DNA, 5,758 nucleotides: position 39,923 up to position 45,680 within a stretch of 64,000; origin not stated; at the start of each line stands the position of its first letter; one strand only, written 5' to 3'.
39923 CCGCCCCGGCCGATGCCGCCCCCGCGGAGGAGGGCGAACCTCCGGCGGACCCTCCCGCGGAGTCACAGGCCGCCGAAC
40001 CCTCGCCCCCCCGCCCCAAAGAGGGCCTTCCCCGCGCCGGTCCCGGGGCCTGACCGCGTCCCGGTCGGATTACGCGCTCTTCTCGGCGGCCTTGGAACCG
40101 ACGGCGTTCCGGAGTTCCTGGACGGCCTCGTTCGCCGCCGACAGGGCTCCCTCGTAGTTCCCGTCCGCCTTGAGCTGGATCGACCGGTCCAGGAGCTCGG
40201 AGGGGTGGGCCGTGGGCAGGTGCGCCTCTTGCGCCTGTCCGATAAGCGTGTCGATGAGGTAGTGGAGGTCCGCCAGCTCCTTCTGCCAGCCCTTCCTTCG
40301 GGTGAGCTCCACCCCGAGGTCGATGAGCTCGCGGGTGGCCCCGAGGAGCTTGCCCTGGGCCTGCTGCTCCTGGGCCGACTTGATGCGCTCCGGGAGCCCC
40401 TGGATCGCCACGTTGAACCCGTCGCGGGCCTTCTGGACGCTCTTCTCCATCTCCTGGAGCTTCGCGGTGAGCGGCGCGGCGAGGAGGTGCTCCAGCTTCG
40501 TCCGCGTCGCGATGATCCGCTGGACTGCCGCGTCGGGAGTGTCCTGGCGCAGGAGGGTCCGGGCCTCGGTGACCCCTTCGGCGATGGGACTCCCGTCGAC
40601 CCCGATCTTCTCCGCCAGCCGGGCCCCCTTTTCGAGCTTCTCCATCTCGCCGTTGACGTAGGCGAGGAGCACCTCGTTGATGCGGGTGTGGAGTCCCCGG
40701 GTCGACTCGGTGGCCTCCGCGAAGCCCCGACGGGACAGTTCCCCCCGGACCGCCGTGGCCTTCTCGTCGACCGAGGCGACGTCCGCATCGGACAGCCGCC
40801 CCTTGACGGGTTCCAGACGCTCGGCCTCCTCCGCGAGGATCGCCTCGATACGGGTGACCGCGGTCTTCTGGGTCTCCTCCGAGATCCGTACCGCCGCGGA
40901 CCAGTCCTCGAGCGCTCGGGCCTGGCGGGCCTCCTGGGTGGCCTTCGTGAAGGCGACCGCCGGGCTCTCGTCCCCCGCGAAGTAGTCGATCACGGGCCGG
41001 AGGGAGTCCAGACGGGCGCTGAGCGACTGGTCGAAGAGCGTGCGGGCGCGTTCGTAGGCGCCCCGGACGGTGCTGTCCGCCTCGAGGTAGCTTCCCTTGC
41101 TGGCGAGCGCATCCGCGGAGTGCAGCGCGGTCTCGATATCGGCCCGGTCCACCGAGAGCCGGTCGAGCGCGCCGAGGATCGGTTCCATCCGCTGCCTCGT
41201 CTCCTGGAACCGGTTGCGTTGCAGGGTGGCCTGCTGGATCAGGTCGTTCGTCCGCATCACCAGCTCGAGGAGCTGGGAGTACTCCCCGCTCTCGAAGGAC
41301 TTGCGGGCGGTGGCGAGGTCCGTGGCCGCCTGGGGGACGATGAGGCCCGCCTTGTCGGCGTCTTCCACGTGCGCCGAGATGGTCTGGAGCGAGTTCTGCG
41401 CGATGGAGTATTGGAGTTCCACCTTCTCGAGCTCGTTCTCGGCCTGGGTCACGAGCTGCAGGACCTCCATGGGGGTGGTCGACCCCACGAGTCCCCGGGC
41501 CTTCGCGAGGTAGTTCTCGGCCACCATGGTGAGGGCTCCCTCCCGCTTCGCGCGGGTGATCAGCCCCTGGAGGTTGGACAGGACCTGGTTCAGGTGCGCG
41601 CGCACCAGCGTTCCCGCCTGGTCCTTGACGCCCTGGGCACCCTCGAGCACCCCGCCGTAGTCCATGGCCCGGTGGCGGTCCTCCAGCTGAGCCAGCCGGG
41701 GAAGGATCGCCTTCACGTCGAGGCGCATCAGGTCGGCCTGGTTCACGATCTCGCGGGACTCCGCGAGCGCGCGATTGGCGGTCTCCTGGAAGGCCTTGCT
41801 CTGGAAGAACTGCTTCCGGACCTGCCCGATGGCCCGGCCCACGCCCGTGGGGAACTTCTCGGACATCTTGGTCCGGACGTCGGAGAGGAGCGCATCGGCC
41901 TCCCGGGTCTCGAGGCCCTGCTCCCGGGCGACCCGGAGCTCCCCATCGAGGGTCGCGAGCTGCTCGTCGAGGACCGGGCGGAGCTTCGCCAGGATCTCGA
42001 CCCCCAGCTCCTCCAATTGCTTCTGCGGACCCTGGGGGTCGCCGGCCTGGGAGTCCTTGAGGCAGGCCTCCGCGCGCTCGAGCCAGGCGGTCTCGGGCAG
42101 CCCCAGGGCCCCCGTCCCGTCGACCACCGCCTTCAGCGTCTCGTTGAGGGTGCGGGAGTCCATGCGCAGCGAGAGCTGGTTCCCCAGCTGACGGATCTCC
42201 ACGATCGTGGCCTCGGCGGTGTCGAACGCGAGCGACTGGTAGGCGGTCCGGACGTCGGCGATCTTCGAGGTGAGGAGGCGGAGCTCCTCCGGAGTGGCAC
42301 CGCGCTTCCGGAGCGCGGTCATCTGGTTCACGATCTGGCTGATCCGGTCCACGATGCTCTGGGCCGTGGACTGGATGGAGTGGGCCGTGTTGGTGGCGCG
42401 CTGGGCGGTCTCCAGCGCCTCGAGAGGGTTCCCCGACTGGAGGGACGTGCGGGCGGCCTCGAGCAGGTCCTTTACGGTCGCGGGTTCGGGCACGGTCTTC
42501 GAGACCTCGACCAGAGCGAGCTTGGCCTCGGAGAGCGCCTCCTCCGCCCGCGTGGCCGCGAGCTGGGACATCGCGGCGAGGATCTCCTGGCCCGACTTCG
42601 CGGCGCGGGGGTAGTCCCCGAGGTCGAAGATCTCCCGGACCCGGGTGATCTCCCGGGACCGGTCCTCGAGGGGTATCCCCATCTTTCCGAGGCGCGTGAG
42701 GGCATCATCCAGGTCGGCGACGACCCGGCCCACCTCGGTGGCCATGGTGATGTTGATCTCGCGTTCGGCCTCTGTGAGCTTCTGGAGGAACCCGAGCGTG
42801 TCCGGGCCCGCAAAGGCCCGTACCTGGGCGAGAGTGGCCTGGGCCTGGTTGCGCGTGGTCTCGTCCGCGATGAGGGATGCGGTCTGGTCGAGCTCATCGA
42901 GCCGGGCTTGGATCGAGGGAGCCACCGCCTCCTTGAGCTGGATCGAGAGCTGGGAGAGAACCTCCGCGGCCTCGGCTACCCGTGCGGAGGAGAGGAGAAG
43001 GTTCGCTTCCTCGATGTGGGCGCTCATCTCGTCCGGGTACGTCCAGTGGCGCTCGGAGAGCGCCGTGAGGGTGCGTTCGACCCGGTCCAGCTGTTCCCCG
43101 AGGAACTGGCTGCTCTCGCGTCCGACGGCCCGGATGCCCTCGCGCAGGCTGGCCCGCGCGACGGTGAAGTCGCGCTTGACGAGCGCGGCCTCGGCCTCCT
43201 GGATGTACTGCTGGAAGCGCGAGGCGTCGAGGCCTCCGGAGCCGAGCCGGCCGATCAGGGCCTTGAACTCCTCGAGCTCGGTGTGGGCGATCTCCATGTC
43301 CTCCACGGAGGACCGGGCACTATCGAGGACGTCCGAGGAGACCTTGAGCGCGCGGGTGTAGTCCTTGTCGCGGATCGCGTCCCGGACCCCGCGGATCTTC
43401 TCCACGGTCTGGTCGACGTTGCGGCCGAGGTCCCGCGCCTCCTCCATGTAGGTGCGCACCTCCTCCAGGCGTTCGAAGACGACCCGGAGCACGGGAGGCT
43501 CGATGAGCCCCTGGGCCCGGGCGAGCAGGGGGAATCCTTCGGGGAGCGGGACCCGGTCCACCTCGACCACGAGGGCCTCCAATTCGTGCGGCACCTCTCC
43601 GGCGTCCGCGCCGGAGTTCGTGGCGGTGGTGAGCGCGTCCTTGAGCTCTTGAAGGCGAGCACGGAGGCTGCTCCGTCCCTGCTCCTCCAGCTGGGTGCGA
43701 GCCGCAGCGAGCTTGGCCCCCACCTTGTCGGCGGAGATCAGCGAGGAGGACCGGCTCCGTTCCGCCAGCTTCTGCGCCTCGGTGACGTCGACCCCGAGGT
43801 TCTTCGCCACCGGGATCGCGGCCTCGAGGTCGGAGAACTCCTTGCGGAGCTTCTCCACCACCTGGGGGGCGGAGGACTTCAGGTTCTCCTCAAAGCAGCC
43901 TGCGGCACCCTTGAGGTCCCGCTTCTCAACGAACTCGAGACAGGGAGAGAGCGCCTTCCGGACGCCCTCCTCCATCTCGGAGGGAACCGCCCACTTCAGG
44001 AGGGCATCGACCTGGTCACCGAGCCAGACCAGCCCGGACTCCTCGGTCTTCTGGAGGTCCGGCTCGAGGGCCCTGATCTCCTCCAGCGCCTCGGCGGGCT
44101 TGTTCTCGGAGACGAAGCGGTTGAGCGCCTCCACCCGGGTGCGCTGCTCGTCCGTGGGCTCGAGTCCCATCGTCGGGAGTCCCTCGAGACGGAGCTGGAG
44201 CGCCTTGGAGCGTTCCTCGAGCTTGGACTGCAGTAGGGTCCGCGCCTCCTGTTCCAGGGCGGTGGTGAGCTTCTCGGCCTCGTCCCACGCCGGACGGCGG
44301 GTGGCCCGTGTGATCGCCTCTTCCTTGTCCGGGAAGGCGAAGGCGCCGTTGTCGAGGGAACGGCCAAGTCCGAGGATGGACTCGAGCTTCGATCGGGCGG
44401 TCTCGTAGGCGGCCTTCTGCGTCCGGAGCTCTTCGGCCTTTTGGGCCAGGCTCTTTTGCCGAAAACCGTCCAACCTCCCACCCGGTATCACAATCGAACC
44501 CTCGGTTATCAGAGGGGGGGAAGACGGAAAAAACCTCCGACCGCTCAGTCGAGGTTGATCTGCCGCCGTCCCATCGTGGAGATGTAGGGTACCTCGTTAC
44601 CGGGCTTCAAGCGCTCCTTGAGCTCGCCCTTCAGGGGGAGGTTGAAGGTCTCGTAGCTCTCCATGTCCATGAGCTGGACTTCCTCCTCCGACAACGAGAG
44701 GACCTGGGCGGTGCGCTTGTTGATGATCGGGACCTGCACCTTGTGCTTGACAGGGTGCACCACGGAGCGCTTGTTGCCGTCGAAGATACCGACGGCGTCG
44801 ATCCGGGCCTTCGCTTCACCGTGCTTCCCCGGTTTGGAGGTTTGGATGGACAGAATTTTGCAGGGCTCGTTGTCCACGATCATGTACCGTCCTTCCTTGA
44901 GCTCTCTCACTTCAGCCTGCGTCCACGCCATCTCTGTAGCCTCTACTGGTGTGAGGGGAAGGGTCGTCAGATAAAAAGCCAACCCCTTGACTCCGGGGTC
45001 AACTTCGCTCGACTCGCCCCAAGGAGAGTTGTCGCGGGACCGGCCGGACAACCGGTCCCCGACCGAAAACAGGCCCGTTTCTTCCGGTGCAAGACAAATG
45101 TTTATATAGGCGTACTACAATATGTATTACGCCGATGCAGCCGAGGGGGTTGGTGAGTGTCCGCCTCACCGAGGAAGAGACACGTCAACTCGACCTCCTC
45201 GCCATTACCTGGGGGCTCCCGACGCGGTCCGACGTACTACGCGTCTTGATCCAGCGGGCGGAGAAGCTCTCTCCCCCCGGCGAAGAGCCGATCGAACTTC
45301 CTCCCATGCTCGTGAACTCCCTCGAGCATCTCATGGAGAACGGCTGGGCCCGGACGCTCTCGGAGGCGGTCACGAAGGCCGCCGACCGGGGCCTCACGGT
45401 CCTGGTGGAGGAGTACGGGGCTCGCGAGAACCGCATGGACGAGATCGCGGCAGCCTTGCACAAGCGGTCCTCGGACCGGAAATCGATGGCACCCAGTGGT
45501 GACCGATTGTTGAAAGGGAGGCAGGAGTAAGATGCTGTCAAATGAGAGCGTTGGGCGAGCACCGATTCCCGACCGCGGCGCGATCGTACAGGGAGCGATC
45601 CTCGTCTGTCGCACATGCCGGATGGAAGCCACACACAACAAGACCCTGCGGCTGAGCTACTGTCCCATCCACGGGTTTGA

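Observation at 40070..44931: Giant 1473-aa coiled-coil protein encoded between aIF5A and the smc-scpAB operon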

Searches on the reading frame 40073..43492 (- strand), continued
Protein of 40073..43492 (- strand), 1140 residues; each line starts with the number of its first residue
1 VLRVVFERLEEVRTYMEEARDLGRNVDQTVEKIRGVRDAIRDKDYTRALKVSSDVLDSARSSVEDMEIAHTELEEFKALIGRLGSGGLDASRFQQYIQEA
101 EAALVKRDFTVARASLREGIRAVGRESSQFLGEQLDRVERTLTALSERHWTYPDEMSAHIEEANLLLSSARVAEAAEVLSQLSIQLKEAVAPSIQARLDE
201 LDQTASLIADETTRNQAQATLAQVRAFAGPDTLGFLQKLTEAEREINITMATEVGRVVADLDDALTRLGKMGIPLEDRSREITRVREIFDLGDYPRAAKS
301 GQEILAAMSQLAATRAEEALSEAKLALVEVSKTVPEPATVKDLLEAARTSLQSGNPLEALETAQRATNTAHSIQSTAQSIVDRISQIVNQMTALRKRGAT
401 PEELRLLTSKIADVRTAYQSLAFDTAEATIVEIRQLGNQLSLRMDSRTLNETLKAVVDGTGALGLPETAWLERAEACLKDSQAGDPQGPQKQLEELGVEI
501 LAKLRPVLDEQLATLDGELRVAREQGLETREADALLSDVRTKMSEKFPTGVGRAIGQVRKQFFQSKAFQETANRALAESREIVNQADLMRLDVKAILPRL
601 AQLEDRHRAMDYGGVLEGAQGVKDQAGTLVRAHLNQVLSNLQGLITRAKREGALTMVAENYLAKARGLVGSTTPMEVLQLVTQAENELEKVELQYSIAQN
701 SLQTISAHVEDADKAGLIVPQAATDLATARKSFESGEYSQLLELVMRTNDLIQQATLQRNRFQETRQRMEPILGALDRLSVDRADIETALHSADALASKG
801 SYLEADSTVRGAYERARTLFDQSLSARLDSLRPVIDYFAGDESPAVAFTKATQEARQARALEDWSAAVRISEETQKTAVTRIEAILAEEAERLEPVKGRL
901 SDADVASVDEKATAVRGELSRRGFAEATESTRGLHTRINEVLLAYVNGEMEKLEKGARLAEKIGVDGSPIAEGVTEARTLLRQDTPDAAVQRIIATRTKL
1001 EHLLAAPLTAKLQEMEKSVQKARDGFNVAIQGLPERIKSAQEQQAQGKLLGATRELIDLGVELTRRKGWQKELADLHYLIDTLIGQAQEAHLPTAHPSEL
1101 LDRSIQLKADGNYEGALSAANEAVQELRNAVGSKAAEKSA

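Call 73: find_encoding_contigs(protein=P0048, flank=8000, max_places=2)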
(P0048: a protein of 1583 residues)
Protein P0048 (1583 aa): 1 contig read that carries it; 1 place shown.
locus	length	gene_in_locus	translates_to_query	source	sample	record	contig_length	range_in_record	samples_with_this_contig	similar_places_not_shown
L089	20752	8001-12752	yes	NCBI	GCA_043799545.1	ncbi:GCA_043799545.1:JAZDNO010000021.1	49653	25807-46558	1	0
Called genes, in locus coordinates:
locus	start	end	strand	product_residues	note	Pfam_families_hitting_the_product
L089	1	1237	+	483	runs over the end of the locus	PF10571:UPF0547 (faint), PF13240:Zn_Ribbon_1 (faint), PF13248:Zn_ribbon_3 (faint), PF17032:Zn_ribbon_15 (faint), PF18912:DZR_2 (faint), PF28085:HVO_0416 (faint), PF12773:DZR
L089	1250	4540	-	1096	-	PF00515:TPR_1, PF07719:TPR_2 (weak), PF13432:TPR_16 (weak), PF14559:TPR_19 (weak), PF23914:TPR_CcmH_CycH (weak), PF00515:TPR_1, PF13414:TPR_11, PF13432:TPR_16, +15 more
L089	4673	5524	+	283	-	-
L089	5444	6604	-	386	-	PF01494:FAD_binding_3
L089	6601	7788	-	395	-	PF00890:FAD_binding_2 (weak), PF01134:GIDA (weak), PF01494:FAD_binding_3, PF03486:HI0933_like (weak), PF07992:Pyr_redox_2 (weak), PF12831:FAD_oxidored, PF13450:NAD_binding_8 (weak), PF22578:GGR_cat, +1 more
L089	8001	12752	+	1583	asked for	PF14446:Prok-RING_1 (weak)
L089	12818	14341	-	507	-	PF00221:Lyase_aromatic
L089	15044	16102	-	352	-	PF01978:TrmB (faint), PF13412:HTH_24 (faint)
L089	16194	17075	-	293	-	PF00254:FKBP_C, PF22199:FKBP26_IF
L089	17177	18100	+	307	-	PF17835:NOG1_N, PF01926:MMR_HSR1, PF02421:FeoB_N, PF06858:NOG1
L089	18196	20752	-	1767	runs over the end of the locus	PF07675:Cleaved_Adhesin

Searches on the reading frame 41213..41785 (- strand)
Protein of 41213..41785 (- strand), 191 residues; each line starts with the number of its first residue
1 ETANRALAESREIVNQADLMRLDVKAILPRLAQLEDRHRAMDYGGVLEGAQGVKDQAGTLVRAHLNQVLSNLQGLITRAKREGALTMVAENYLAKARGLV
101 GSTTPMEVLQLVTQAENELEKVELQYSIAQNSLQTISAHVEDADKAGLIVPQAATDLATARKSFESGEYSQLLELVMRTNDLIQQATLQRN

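Call 64: predict_structure(alignment_id=A4)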
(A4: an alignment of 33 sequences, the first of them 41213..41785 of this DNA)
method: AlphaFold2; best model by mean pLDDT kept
length: 191 residues; sequences in the alignment: 33
mean_pLDDT: 96.9   pTM: 0.82
mean pLDDT of the five models: 96.9, 96.6, 96.4, 96.0, 95.5
residues with pLDDT >= 90: 186; 70-90: 5; 50-70: 0; < 50: 0
segments of 3 or more residues with pLDDT < 50: none
pLDDT, mean of each block of 10 residues (from residue 1): 97 97 98 98 98 97 98 98 96 97 92 98 97 98 96 98 96 98 96 86
secondary structure, 60 per line:
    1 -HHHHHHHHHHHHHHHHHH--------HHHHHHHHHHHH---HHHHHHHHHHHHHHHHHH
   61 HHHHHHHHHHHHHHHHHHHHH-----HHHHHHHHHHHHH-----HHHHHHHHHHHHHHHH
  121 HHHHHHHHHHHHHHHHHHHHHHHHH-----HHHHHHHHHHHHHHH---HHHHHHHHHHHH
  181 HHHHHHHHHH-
elements in order: H2-19 H28-39 H43-81 H87-99 H105-145 H151-165 H169-190
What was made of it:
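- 41213..41785 (-): Three-repeat fragment (residues 903-1093) modelled at pLDDT 96.9 and pTM 0.82. It forms consecutive three-helix bundles joined by about 40-residue continuous helices. AF2 model (call 64).
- On Spectrin repeat (PF00435): AF2 gives a 12-15-residue helix alternating with 39-41-residue helices at pLDDT 96.9 (call 64).
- The three-repeat model has pLDDT 96.9 and pTM 0.82 (call 64).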

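Call 70: search_solved_structures(query=A4, max_evalue=10)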
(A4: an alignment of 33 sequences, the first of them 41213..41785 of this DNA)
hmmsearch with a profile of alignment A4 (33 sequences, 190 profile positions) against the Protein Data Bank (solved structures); distinct sequences matched with E-value up to 10: 15.
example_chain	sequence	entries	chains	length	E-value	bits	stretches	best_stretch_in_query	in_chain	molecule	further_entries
4yt4_A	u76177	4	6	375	0.0084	19.1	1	1-163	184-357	H(2)-forming methylenetetrahydromethanopterin dehydrogenase-related protein MJ1338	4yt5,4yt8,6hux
4yt2_A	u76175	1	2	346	0.04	16.9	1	1-156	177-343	H(2)-forming methylenetetrahydromethanopterin dehydrogenase-related protein MJ1338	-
4cqi_A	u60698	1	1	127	0.089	15.7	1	51-105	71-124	TUBULIN-BINDING COFACTOR A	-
7obe_A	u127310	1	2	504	0.18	14.7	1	77-115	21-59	Isoform 2 of Serine/threonine-protein phosphatase 5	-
4v4n_BS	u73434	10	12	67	0.57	13.1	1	41-83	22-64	30S ribosomal protein S17E | 30S ribosomal protein eS17 | Small ribosomal subunit protein eS17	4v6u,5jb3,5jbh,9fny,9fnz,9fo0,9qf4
9ms8_A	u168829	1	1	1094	1.2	12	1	47-104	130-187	Protein patched homolog 1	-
7v6z_A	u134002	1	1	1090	1.6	11.7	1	47-104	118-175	Protein patched homolog 1,Protein patched homolog 1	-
7v6y_A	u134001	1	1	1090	1.6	11.7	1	47-104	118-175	Protein patched homolog 1,Protein patched homolog 1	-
6dmb_A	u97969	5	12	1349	1.7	11.6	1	47-104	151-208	Protein patched homolog 1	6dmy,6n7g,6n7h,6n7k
6dmo_A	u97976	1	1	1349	1.8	11.5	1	47-104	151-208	Protein patched homolog 1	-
6e1h_A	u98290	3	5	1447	1.9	11.4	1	47-104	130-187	Protein patched homolog 1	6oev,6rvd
7k65_A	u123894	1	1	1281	1.9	11.4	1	47-104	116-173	Protein patched homolog 1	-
6oeu_A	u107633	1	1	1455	1.9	11.4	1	47-104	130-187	Protein patched homolog 1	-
6rmg_A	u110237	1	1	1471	1.9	11.4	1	47-104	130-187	Protein patched homolog 1,GFP-like fluorescent chromoprotein FP506, related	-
6mg8_A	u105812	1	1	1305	1.9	11.4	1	47-104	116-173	Protein patched homolog 1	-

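Call 90: fold_search(model_id=the predicted structure, library=pdb)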
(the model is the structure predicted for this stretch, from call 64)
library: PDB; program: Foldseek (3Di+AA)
matches with E <= 10: 152; with E <= 0.001: 0
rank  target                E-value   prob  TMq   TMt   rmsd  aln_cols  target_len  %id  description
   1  8glt_1                4.0e-01  0.23  0.24  0.20  21.0       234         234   18  Backbone model of de novo-designed chlorophyll-binding nanocage O32-15 (released 2024-03-27)
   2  8vej_A                6.7e-01  0.21  0.24  0.20  22.3       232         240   13  De novo designed cholic acid binder: CHD_buttress (released 2024-07-17)
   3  7uni_C                7.8e-01  0.30  0.29  0.24  18.4       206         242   16  De novo designed chlorophyll dimer protein with Zn pheophorbide a methyl ester, SP2-ZnPPaM (released 2023-04-19)
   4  7uni_A                7.8e-01  0.28  0.28  0.23  18.6       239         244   15  De novo designed chlorophyll dimer protein with Zn pheophorbide a methyl ester, SP2-ZnPPaM (released 2023-04-19)
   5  6m6z_A                8.3e-01  0.11  0.21  0.20  29.5       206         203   15  A de novo designed transmembrane nanopore, TMH4C4 (released 2020-06-24)
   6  5cwo_A                1.0e+00  0.18  0.24  0.21  21.3       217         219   15  Crystal structure of de novo designed helical repeat protein DHR76 (released 2015-12-16)
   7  9jr6_B                1.0e+00  0.07  0.17  0.12  20.9       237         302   15  Complex structure of OsSPS3 with Aclonifen (released 2025-12-17)
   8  7unh_A                1.1e+00  0.25  0.30  0.24  18.8       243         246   15  De novo designed chlorophyll dimer protein in apo state, SP2 (released 2023-04-19)
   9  7rmx                  1.3e+00  0.13  0.25  0.22  17.7       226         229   16  Structure of De Novo designed tunable symmetric protein pockets (released 2022-08-03)
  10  7uni_D                1.5e+00  0.14  0.23  0.20  16.1       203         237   16  De novo designed chlorophyll dimer protein with Zn pheophorbide a methyl ester, SP2-ZnPPaM (released 2023-04-19)
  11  9dbf                  1.6e+00  0.12  0.22  0.14  22.7       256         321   10  Zn-Bound Structure of a Single-Chain Tet4 Variant with an L42W Mutation (released 2025-08-06)
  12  7uni_B                1.7e+00  0.11  0.22  0.18  19.5       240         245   13  De novo designed chlorophyll dimer protein with Zn pheophorbide a methyl ester, SP2-ZnPPaM (released 2023-04-19)
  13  6m3p_A                1.8e+00  0.10  0.25  0.18  19.6       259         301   12  Crystal structure of AnkG/beta2-spectrin complex (released 2020-05-13)
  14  9y0i_B                2.3e+00  0.15  0.25  0.29  20.5       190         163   16  Crystal structure of designed switching homodimer CSD20f3A (released 2025-09-10)
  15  8suy_A                2.3e+00  0.08  0.23  0.08  27.0       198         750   10  Cryo-EM structure of the human cap binding complex (CBC) (released 2024-09-25)
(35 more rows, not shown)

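Call 98: find_homologous_proteins(query=A4, max_evalue=1e-8)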
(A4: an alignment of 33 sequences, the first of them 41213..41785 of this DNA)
Query A4 (33 sequences) (191 aa, profile of the alignment): 1 proteins with E <= 1e-8 among 5035 candidates.
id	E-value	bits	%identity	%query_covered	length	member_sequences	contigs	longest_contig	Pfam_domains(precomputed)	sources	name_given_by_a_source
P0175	7.3e-11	60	28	19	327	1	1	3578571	-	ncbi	ncbi:MAG: hypothetical protein JSV49_10405, partial [Thermoplasmata archaeon]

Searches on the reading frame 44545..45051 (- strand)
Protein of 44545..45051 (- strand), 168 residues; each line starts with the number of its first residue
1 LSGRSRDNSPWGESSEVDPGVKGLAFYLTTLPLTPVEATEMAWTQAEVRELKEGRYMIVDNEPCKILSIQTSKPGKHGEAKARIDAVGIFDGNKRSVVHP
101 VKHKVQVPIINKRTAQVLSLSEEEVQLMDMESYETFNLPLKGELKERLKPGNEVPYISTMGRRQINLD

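Call 5: search_protein_families(library=pfam, proteins=[window:44545-45051:-], max_evalue=0.1)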
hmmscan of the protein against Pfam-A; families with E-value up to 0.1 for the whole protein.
window:44545-45051:- (168 aa): 4 families
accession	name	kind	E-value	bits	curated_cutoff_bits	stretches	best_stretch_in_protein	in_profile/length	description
PF21485.3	IF5A-like_N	-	3.1e-16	59.4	27.1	1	47-103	7-63/63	Translation initiation factor 5A-like, N-terminal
PF01287.26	eIF-5a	-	2.1e-07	31.4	24.2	1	109-165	1-65/69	Eukaryotic elongation factor 5A hypusine, DNA-binding OB fold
PF08207.18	EFP_N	-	7.1e-05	23.2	23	1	49-78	3-32/58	Elongation factor P (EF-P) KOW-like domain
PF01132.26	EFP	-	0.039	14.3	27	0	121-140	9-28/54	Elongation factor P (EF-P) OB domain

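Call 6: search_protein_families(library=ncbifam, proteins=[window:44545-45051:-], max_evalue=0.1)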
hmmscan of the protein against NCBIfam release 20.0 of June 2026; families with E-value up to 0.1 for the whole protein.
window:44545-45051:- (168 aa): 5 families
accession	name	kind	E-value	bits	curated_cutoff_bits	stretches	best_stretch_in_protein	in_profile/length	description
NF003076.0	PRK03999.1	equivalog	5e-56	187.8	138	1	41-166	1-126/129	translation initiation factor IF-5A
TIGR00037.1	eIF_5A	equivalog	4e-49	165.8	75.45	1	43-165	4-126/130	translation initiation factor IF-5A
TIGR00038.1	efp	equivalog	2.2e-11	43.7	185.8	1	47-140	2-94/184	elongation factor P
NF001810.0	PRK00529.1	subfamily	2.4e-11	43.6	161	1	46-140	3-96/187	elongation factor P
NF011175.0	PRK14578.1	equivalog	0.0059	16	301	1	50-138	6-95/187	elongation factor P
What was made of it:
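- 44545..44931 (-): aIF5A gene (128 aa), the conserved upstream partner on the same strand. A TATA-like TTTTTAT lies at about 44977, 46 nt before its ATG. NCBIfam NF003076 at 187.8 bits (cut-off 138) and Pfam IF5A-like_N plus eIF-5a (calls 5, 6).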

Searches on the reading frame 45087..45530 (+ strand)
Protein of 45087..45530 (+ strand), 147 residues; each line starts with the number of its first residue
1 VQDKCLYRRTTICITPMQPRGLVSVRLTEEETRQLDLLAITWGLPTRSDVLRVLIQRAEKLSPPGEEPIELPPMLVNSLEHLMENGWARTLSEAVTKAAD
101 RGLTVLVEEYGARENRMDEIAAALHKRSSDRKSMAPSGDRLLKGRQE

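Call 55: search_protein_families(library=pfam, proteins=[window:45087-45530:+], max_evalue=0.01)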
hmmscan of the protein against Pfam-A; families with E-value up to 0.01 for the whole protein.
window:45087-45530:+ (147 aa): 1 family
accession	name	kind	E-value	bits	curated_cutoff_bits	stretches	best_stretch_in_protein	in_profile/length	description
PF01402.27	RHH_1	-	1.8e-05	24.9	20.5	1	23-58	2-36/39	Ribbon-helix-helix protein, copG family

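Call 87: search_protein_families(library=ncbifam, proteins=[window:45135-45530:+], max_evalue=0.01)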
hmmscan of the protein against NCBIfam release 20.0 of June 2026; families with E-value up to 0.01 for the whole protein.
window:45135-45530:+ (131 aa): 0 families
